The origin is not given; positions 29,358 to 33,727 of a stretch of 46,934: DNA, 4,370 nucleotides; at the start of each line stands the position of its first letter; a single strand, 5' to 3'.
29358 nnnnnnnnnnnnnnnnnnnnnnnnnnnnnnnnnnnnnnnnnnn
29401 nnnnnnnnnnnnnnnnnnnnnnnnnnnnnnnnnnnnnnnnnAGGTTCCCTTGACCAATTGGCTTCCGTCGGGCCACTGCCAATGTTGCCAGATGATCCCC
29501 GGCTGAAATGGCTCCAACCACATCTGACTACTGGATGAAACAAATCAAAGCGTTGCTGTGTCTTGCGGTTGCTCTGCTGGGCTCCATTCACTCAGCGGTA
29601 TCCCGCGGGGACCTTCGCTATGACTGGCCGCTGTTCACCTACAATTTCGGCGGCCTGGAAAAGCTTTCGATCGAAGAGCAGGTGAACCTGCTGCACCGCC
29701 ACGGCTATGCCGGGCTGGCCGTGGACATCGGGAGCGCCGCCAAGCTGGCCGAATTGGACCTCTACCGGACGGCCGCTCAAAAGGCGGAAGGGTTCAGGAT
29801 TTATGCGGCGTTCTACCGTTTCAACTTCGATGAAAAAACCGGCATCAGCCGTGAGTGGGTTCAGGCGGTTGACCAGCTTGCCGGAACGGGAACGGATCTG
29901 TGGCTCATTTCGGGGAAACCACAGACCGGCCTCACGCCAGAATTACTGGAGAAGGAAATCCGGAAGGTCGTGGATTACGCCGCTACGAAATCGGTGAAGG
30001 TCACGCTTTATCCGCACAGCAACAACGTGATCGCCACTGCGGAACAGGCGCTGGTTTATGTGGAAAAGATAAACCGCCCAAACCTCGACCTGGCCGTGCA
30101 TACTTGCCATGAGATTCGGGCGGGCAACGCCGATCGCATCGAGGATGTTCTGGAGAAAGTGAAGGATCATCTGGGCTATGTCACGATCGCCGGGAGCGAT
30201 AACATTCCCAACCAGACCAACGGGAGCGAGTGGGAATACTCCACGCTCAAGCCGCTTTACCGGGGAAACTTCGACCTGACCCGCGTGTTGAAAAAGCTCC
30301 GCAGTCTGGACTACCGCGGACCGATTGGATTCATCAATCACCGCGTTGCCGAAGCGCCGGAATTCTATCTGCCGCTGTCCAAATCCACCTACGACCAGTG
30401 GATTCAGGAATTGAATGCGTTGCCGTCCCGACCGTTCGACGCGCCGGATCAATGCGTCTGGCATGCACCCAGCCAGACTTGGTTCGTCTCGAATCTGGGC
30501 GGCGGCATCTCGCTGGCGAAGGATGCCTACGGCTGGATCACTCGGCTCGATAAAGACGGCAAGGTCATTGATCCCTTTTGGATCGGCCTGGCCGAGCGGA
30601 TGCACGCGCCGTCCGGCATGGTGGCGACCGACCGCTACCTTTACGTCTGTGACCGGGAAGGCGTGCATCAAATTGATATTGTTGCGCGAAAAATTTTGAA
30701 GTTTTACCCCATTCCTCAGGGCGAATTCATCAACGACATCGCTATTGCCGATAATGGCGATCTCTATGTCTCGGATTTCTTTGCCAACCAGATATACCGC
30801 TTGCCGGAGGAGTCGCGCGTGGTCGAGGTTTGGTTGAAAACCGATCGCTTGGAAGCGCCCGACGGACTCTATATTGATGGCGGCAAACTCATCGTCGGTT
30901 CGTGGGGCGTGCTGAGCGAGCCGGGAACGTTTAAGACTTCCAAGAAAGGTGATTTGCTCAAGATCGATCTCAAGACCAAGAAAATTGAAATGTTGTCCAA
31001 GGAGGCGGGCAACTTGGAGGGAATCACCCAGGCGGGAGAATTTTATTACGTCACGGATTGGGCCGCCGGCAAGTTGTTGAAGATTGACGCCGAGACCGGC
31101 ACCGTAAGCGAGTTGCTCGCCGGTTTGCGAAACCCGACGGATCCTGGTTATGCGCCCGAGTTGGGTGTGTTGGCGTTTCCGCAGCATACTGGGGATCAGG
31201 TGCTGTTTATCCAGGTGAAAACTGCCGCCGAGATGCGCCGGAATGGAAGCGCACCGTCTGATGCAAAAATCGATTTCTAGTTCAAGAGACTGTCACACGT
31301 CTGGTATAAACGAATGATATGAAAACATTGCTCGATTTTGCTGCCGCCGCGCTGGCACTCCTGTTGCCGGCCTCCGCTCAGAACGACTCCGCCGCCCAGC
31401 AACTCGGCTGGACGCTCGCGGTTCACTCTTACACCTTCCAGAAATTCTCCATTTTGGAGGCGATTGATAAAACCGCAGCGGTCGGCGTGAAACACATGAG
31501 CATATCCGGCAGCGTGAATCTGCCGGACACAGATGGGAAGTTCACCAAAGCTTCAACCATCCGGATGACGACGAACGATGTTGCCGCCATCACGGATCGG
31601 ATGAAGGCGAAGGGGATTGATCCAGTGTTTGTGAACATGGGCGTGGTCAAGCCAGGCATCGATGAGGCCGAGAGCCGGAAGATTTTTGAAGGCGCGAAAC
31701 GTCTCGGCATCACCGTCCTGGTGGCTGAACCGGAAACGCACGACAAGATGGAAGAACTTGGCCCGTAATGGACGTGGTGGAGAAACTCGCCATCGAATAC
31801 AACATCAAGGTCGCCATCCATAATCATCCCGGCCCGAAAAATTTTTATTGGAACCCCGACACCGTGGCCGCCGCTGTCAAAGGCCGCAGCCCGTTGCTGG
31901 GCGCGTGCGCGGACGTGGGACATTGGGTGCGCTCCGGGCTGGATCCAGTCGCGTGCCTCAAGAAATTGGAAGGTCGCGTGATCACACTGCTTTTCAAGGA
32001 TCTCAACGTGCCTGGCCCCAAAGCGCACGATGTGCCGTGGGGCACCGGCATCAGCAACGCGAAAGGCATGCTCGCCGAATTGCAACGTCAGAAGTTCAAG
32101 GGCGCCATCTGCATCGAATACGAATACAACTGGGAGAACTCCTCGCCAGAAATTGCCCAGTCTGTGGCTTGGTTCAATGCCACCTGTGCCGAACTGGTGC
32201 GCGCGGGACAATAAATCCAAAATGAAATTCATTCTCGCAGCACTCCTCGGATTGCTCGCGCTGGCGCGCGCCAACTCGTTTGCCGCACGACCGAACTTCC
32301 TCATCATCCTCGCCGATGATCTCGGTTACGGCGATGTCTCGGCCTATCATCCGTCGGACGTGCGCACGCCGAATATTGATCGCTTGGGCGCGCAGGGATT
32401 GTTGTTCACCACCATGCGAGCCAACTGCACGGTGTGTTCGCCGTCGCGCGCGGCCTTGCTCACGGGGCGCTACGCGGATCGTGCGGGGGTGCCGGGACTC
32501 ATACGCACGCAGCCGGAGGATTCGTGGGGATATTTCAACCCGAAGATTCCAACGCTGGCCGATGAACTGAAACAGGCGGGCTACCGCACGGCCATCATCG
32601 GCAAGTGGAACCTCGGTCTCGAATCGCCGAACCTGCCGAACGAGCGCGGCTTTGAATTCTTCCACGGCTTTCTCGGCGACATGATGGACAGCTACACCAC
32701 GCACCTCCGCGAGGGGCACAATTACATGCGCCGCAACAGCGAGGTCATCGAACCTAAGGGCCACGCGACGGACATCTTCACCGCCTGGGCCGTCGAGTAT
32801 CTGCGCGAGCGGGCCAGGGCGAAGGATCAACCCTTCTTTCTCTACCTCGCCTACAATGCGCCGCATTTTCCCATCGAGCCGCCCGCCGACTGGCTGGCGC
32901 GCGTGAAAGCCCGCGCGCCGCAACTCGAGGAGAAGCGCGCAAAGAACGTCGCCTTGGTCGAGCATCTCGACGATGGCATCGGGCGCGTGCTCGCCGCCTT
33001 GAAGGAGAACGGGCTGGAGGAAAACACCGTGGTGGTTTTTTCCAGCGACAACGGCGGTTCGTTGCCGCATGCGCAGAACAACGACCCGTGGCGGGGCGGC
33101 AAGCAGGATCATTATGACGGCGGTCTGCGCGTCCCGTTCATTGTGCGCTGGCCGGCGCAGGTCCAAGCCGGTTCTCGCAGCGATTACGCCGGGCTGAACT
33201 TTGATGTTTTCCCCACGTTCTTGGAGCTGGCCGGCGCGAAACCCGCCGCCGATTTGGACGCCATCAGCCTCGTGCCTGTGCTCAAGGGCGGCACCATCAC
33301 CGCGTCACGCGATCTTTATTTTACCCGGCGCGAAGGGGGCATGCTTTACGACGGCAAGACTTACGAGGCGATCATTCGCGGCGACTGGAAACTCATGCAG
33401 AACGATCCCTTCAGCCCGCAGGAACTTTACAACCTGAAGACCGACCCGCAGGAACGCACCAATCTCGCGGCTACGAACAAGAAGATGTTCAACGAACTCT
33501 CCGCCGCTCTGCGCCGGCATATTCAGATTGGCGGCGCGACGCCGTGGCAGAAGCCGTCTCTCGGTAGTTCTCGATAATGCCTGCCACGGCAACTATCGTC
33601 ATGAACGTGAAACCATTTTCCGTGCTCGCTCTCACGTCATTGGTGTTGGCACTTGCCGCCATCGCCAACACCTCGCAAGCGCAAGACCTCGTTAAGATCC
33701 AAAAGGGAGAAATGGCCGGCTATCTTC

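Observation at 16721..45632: Five copies of a 16-bp palindrome, TCCCC-N6-GGGGA, each at the head of a plus-strand transcription unit of the glycan island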

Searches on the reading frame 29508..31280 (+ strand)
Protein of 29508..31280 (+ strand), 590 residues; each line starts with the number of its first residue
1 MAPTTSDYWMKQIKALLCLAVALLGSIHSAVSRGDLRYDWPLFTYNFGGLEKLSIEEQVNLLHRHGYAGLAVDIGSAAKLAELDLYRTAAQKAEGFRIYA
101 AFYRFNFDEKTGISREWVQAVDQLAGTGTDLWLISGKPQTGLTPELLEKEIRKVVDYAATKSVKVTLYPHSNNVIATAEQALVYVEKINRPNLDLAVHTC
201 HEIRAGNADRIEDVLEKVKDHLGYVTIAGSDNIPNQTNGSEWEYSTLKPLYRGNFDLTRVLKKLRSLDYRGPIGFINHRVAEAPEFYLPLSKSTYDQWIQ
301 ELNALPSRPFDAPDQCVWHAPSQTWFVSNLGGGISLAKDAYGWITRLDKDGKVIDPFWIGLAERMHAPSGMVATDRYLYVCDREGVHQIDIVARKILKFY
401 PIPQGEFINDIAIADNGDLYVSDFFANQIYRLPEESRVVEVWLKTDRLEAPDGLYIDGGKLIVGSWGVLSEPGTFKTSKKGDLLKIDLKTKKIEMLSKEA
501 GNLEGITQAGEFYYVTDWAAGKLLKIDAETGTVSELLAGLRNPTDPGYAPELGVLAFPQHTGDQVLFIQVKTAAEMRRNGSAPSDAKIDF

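Call 8: search_protein_families(library=pfam, proteins=[window:29508-31280:+])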
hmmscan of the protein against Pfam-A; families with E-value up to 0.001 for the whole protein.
window:29508-31280:+ (590 aa): 2 families
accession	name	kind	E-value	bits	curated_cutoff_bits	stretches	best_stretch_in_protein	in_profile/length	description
PF01261.30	AP_endonuc_2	-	2.1e-15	57.5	31.1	1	62-274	4-226/249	Xylose isomerase-like TIM barrel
PF13360.13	PQQ_2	-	0.00025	21.2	27.6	0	474-533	172-229/233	Outer membrane protein assembly factor BamB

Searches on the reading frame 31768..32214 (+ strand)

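Call 8: search_protein_families(library=pfam, proteins=[window:31768-32214:+])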
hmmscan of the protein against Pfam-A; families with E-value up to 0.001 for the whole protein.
window:31768-32214:+ (148 aa): 1 family
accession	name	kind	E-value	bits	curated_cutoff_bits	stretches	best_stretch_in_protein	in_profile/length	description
PF01261.30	AP_endonuc_2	-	1.5e-14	54.7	31.1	1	7-137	114-247/249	Xylose isomerase-like TIM barrel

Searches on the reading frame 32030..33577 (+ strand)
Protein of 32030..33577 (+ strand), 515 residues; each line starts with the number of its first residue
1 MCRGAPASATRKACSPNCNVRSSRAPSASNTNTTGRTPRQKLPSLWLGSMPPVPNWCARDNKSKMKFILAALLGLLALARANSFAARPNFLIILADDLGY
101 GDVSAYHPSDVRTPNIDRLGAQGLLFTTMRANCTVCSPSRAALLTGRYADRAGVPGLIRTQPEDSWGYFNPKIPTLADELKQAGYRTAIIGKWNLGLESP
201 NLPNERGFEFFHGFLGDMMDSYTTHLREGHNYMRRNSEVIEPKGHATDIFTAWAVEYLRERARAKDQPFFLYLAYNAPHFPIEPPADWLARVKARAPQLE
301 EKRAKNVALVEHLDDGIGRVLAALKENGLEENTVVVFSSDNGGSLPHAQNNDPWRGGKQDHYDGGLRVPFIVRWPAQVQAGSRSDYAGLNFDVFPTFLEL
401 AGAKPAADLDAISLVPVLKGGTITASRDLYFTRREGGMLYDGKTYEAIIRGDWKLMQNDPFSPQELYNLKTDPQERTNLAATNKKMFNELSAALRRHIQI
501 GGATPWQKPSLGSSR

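Call 8: search_protein_families(library=pfam, proteins=[window:32030-33577:+])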
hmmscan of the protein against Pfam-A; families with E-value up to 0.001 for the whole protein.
window:32030-33577:+ (515 aa): 3 families
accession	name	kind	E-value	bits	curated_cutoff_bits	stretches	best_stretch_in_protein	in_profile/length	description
PF00884.28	Sulfatase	-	6.1e-61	206.8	25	1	88-403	1-301/301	Sulfatase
PF16347.10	SGSH_C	-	2.2e-16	60.8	29.3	1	361-497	11-147/154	N-sulphoglucosamine sulphohydrolase, C-terminal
PF01663.27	Phosphodiest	-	3.5e-07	30.6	23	0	310-342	188-220/342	Type I phosphodiesterase / nucleotide pyrophosphatase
